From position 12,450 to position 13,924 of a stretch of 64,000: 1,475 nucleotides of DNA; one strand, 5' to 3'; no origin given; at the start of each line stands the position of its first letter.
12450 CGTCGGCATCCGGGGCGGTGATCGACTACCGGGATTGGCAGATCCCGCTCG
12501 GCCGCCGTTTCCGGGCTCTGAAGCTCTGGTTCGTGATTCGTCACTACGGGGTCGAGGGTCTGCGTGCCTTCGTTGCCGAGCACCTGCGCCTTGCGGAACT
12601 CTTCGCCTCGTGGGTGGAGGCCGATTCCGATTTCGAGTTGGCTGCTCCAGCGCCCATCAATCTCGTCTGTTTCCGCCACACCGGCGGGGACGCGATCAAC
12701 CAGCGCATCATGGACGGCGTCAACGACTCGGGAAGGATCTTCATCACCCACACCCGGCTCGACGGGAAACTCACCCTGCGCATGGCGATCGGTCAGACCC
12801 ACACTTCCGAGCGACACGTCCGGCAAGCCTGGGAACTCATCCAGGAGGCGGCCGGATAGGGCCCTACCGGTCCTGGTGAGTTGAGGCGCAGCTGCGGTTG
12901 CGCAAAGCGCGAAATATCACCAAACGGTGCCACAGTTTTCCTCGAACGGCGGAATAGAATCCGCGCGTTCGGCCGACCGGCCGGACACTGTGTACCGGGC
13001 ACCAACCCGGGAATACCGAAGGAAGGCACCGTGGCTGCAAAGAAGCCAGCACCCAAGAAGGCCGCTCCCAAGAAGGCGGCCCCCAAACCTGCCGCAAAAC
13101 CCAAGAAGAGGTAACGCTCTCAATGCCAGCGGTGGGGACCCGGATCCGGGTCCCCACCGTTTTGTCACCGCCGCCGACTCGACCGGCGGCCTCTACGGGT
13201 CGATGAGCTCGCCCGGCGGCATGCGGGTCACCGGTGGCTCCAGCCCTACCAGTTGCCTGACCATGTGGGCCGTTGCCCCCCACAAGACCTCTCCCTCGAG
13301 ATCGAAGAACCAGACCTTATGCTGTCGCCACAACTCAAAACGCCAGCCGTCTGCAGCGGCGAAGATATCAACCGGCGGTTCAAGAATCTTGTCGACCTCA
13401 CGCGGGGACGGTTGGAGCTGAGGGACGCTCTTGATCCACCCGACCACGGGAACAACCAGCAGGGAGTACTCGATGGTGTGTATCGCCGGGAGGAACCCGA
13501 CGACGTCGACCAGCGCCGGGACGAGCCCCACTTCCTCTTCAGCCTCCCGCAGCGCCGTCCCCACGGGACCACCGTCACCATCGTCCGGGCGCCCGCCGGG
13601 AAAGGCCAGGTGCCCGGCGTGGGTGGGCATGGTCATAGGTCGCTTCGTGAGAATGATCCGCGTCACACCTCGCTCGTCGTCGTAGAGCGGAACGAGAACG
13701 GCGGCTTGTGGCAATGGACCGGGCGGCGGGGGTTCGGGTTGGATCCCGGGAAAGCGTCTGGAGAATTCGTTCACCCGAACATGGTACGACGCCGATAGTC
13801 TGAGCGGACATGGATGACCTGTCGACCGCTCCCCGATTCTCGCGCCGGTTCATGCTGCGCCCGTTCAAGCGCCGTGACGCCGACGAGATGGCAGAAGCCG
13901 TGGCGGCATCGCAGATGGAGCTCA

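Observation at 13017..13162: Unannotated-looking 27-aa lysine/alanine/proline repeat protein gene with a near-consensus SD and perfect terminator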

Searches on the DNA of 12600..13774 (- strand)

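Call 4: search_rna_families(source=window, start=12600, end=13400, threshold=evalue, max_evalue=10)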
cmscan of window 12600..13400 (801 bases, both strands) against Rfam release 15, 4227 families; matches with E-value up to 10: 8.
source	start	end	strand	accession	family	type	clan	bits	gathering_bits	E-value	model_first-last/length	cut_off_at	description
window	13128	13161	+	RF04159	MIR1437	Gene; miRNA;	-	19.5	168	1.1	1-192/192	no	MIR1437 microRNA precursor family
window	13130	13159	-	RF04159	MIR1437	Gene; miRNA;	-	18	168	2.3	1-192/192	no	MIR1437 microRNA precursor family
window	13132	13208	+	RF02523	ROSE_3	Cis-reg; thermoregulator;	-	15.5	43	2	1-69/69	no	Repression of heat shock gene expression (ROSE) element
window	13337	13372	+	RF01340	CRISPR-DR29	Gene; CRISPR;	-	14.7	39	6.5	1-37/37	no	CRISPR RNA direct repeat element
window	12964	13030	+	RF01739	Glutamine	Cis-reg; riboswitch;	-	14.3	35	5.2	1-53/53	no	Glutamine riboswitch aptamer (glnA leader)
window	13128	13225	-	RF02867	ncS011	Gene; sRNA;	-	12.2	48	1.5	1-207/207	no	Burkholderia sRNA 11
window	13135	13154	+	RF02357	RNaseP-T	Gene; ribozyme;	CL00002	12.1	60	4.9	1-208/208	no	RNaseP truncated form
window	13121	13166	+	RF02830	Scr1601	Gene; sRNA;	-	11.5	100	8.6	143-196/209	no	Streptomyces RNA 1601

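Call 32: search_rna_families(source=window, start=12940, end=13170, threshold=evalue, max_evalue=10, show_alignments=3)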
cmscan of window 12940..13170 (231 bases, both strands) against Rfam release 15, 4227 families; matches with E-value up to 10: 21.
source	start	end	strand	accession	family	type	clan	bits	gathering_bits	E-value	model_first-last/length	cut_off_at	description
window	13128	13161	+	RF03379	mir-4667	Gene; miRNA;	-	22.2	68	0.078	1-93/93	no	mir-4667 microRNA precursor family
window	13124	13167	-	RF03930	mir-1909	Gene; miRNA;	-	18.6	80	0.19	1-72/72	no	mir-1909 microRNA precursor family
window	13130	13159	-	RF02094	mir-1803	Gene; miRNA;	-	15.3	95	2.9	1-76/76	no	mir-1803 microRNA precursor microRNA precursor family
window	13127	13164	+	RF03889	mir-4776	Gene; miRNA;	-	14.9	97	3.3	1-80/80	no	mir-4776 microRNA precursor family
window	13129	13159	-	RF03681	mir-1295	Gene; miRNA;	-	14.6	100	4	1-78/78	no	mir-1295 microRNA precursor family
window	12964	13030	+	RF01739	Glutamine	Cis-reg; riboswitch;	-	14.3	35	1.5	1-53/53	no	Glutamine riboswitch aptamer (glnA leader)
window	12940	13021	-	RF01852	tRNA-Sec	Gene; tRNA;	CL00001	14.2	47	3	1-91/91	no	Selenocysteine transfer RNA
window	13089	13158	+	RF01672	P2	Gene; sRNA;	-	14.1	80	4.5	1-138/138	no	Psudomonas sRNA P2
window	13119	13169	+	RF04121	mir-1289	Gene; miRNA;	-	14.1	66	4.7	1-91/91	no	mir-1289 microRNA precursor family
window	13118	13157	-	RF02523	ROSE_3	Cis-reg; thermoregulator;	-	13.5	43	1.9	1-69/69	no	Repression of heat shock gene expression (ROSE) element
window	13131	13163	+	RF02967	DUF3800-VII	Gene; sRNA;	-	13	36.2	9.1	1-90/90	no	DUF3800-VII RNA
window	13055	13166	+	RF02809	RsmW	Gene; sRNA;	CL00106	12.8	52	4.9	1-124/124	no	RsmW RNA family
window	13135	13154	+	RF02357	RNaseP-T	Gene; ribozyme;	CL00002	12.1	60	1.4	1-208/208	no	RNaseP truncated form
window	13132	13170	+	RF02523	ROSE_3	Cis-reg; thermoregulator;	-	12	43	4.6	1-42/69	3'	Repression of heat shock gene expression (ROSE) element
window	13121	13166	+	RF02830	Scr1601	Gene; sRNA;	-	11.5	100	2.5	143-196/209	no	Streptomyces RNA 1601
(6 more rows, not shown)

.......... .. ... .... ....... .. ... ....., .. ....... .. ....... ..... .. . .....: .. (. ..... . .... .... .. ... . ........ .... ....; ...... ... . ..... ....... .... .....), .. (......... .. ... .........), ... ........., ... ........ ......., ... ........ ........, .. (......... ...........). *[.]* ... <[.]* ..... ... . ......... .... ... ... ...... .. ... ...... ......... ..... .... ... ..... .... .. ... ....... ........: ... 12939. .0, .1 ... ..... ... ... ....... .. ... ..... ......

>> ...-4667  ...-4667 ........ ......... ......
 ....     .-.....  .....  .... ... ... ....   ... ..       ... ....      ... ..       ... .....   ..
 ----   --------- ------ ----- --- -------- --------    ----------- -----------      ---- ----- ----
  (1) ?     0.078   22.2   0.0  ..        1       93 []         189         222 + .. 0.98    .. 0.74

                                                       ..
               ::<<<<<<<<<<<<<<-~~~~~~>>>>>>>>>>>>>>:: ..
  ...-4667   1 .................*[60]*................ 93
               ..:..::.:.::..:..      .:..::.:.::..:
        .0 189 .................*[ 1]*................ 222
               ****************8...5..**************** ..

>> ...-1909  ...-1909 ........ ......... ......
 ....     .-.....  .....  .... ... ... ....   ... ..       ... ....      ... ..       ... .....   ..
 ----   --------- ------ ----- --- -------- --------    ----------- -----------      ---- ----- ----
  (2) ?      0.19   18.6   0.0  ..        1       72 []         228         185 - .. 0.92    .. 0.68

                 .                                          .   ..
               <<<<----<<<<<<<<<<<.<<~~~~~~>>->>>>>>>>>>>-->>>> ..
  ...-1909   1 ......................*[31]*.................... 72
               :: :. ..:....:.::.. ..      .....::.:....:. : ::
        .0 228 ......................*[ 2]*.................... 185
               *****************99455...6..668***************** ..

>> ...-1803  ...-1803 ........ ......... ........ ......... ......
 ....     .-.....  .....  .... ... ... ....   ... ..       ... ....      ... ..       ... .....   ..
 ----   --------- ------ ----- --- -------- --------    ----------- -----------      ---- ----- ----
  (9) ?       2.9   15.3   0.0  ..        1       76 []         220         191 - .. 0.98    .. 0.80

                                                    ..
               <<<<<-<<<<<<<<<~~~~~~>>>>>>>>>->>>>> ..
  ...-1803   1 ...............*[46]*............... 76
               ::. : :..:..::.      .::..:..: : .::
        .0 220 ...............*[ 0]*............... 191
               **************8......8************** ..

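Call 33: search_rna_families(sources=[L082, L081], threshold=evalue, max_evalue=10)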
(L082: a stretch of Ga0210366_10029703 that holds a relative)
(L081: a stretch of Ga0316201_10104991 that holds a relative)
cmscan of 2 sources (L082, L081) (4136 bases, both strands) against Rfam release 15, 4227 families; matches with E-value up to 10: 3.
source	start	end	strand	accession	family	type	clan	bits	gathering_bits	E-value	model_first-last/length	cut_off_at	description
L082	954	973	-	RF02685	RAGATH-5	Gene; ribozyme;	-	19.1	50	8.7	18-37/53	no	RAGATH-5 RNA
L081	378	403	+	RF03417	mir-343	Gene; miRNA;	-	18.9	70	1.9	25-50/70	no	mir-343 microRNA precursor family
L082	807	880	-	RF02523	ROSE_3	Cis-reg; thermoregulator;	-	16.5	43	5.8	1-69/69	no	Repression of heat shock gene expression (ROSE) element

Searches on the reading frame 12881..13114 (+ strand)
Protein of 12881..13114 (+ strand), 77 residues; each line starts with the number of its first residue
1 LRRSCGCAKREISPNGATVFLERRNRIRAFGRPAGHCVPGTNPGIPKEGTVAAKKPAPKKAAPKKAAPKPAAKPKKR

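Call 7: search_protein_families(library=pfam, proteins=[window:12881-13114:+], max_evalue=10)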
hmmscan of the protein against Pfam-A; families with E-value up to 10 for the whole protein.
window:12881-13114:+ (77 aa): 0 families

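Call 8: find_homologous_proteins(query=window:12881-13111:+, max_evalue=1)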
Query window:12881-13111:+: 295 candidates shared short words with the query, none scored E <= 1.

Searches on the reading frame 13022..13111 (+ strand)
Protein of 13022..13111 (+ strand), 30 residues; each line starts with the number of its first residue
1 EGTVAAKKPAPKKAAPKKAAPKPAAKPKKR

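Call 5: search_protein_families(library=ncbifam, proteins=[window:13031-13111:+], max_evalue=10)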
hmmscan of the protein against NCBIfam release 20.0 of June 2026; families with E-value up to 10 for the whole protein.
seq(27 aa): 0 families

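Call 7: search_protein_families(library=pfam, proteins=[window:13031-13111:+], max_evalue=10)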
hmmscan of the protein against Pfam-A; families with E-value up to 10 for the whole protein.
seq(27 aa): 0 families

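Call 19: list_cluster_members(proteins=[window:13031-13111:+, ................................, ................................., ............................, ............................, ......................, window:12881-13111:+])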
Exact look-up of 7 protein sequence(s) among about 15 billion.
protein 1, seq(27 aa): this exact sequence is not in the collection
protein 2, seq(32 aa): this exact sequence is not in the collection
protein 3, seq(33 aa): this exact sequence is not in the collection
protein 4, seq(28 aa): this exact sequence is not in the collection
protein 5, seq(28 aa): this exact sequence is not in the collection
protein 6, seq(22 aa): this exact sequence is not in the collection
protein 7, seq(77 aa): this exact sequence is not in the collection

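Call 54: search_solved_structures(query=window:13031-13111:+, max_evalue=10, show_alignments=3)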
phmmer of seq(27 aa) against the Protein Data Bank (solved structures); distinct sequences matched with E-value up to 10: 0.

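Call 80: search_protein_representatives(protein=window:13022-13111:+)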
Query: 30 residues. Proteins with E-value up to 0.001 (for the whole library): 0; up to 1e-10: 0; up to 1e-30: 0. The best 0 are listed.
